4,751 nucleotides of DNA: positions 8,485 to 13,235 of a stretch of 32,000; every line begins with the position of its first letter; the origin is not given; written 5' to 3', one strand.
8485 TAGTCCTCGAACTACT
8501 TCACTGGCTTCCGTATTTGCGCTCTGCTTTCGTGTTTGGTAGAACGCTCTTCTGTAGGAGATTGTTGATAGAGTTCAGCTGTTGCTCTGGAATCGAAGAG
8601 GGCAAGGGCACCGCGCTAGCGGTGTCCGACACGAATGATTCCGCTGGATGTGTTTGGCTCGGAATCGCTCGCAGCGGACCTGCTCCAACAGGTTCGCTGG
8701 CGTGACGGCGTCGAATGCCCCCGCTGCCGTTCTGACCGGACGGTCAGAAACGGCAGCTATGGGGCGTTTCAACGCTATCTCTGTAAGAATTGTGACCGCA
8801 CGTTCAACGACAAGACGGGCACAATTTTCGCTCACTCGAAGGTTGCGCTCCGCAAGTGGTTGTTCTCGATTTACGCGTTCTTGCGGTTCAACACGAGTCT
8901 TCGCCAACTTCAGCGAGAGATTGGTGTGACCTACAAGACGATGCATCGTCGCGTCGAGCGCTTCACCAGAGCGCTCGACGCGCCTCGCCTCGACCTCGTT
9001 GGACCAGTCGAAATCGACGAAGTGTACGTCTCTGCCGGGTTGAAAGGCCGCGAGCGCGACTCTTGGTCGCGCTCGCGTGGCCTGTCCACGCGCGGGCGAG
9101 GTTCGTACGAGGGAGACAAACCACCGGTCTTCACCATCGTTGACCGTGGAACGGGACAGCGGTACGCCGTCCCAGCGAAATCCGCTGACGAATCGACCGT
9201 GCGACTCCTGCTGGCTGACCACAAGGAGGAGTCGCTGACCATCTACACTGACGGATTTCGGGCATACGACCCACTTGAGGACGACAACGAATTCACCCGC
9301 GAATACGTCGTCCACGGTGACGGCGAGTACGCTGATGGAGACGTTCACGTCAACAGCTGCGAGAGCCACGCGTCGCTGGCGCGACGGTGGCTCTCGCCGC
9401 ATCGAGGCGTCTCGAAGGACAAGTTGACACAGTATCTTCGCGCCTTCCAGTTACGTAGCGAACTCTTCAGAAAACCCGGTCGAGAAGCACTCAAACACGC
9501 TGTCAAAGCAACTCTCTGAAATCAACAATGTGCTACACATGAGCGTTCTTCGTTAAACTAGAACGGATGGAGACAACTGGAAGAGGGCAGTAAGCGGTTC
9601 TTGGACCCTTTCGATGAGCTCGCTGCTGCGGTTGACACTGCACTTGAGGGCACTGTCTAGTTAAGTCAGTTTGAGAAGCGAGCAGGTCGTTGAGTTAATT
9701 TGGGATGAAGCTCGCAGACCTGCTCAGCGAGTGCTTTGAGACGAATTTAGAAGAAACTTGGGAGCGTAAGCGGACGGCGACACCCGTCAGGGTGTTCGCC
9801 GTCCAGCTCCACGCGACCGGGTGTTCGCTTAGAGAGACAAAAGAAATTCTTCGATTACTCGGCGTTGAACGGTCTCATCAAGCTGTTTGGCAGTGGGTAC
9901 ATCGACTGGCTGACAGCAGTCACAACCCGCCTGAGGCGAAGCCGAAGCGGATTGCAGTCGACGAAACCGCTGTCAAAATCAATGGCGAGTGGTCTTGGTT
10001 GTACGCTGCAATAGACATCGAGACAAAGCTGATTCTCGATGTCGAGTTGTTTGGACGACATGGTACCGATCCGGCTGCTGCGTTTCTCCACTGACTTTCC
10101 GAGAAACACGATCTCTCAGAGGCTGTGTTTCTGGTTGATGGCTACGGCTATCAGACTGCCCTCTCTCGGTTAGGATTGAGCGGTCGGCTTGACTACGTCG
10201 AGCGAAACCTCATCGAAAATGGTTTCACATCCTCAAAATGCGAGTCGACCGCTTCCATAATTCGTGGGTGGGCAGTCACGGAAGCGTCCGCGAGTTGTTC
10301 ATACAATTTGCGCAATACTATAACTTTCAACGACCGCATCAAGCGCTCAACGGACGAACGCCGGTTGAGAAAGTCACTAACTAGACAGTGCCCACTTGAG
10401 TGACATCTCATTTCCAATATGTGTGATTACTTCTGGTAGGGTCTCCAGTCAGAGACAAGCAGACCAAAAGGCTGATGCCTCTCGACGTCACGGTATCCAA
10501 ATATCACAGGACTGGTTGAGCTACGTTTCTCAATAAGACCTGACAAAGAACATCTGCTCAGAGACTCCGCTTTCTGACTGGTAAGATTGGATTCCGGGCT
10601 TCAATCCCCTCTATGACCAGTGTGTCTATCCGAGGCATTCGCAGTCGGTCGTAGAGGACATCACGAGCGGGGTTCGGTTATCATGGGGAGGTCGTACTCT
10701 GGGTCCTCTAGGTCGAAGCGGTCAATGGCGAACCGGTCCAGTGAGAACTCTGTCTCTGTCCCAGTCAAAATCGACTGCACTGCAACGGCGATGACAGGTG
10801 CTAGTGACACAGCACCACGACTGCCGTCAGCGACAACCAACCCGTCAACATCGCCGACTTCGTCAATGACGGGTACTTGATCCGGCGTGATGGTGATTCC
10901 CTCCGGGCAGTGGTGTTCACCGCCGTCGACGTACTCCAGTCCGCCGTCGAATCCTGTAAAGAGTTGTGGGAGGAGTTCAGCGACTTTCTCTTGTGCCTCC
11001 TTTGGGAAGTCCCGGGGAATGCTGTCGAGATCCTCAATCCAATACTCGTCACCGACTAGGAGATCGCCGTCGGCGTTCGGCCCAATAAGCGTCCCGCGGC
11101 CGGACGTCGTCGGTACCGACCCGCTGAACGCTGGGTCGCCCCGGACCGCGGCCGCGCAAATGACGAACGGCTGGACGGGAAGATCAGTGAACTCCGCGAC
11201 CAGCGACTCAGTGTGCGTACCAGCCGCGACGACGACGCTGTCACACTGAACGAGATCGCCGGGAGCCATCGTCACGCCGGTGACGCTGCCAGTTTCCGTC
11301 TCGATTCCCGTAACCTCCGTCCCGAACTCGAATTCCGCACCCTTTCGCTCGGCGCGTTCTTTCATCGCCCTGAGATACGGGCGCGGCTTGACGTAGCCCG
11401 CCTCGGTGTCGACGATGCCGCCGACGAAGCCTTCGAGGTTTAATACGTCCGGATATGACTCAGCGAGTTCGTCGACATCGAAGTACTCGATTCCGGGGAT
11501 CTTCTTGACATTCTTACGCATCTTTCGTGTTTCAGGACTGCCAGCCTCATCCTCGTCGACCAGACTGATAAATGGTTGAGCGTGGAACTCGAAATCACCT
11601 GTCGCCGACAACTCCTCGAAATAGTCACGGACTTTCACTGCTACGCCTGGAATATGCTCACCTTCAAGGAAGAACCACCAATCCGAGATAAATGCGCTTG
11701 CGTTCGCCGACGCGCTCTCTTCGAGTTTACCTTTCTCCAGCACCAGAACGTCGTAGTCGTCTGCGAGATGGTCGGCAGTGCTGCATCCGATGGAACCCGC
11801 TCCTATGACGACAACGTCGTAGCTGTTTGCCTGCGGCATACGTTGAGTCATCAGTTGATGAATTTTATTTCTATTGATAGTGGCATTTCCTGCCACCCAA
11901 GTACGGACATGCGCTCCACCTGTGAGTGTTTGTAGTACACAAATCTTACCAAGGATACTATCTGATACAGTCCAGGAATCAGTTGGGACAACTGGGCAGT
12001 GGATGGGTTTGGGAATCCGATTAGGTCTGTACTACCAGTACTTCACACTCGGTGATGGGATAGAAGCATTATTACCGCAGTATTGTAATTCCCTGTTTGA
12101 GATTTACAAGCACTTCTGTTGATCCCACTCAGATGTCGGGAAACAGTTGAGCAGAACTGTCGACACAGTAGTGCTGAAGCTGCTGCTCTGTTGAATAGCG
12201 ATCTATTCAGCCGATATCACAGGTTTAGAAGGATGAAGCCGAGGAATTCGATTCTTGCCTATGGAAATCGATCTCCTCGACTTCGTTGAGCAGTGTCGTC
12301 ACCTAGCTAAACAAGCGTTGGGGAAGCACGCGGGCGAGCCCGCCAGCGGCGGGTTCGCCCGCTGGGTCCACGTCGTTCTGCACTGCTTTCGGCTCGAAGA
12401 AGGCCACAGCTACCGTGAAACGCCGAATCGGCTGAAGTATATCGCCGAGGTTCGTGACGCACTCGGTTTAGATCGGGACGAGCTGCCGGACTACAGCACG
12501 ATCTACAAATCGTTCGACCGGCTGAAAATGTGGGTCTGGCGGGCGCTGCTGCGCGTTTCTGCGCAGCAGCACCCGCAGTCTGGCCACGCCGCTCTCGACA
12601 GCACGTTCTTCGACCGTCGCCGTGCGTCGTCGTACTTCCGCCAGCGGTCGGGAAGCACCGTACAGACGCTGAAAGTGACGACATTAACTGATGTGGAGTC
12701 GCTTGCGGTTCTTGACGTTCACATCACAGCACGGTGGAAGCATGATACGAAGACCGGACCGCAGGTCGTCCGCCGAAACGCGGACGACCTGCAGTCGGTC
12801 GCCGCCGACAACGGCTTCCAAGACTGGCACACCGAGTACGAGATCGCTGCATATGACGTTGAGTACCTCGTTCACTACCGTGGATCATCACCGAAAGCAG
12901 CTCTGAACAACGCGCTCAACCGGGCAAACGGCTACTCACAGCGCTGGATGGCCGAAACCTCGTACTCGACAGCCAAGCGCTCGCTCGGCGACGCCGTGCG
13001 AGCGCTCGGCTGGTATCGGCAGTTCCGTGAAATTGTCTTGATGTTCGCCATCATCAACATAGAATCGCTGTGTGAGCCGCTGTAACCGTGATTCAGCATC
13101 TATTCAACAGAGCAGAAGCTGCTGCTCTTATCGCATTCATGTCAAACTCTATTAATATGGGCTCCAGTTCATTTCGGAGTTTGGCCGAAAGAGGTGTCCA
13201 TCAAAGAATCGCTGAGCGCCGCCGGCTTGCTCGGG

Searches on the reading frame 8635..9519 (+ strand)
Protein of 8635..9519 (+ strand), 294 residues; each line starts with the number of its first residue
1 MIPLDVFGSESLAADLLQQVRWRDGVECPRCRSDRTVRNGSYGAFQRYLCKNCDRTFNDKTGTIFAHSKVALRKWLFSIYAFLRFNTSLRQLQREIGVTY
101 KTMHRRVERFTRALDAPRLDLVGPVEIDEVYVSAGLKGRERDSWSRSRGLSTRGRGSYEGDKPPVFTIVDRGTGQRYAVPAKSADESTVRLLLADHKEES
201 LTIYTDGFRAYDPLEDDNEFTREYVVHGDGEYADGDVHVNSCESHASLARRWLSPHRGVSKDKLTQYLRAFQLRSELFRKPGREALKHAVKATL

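Call 82: search_protein_families(library=pfam, proteins=[window:8635-9519:+], max_evalue=0.00001)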
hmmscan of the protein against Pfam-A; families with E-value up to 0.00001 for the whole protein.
window:8635-9519:+ (294 aa): 2 families
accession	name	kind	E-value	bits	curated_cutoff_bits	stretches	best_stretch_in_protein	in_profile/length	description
PF12762.13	DDE_Tnp_IS1595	-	5e-19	69.3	27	1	121-274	2-151/153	ISXO2-like transposase domain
PF12760.12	Zn_ribbon_IS1595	-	7e-08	32.7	25.4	1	9-55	2-45/46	Transposase zinc-ribbon domain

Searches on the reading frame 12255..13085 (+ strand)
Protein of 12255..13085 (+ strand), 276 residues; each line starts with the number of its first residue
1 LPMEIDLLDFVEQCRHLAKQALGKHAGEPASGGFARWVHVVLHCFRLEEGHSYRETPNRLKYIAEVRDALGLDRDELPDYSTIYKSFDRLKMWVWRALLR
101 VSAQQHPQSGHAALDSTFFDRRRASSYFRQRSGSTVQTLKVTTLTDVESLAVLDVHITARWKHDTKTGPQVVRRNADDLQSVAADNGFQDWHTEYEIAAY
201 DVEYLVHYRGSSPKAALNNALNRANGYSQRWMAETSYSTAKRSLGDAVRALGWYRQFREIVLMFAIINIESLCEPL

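Call 82: search_protein_families(library=pfam, proteins=[window:12255-13085:+], max_evalue=0.00001)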
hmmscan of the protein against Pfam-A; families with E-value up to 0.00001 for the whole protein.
window:12255-13085:+ (276 aa): 1 family
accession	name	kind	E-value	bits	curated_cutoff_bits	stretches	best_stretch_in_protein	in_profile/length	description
PF01609.27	DDE_Tnp_1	-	4.3e-15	56.4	23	1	109-269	4-200/200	Transposase DDE domain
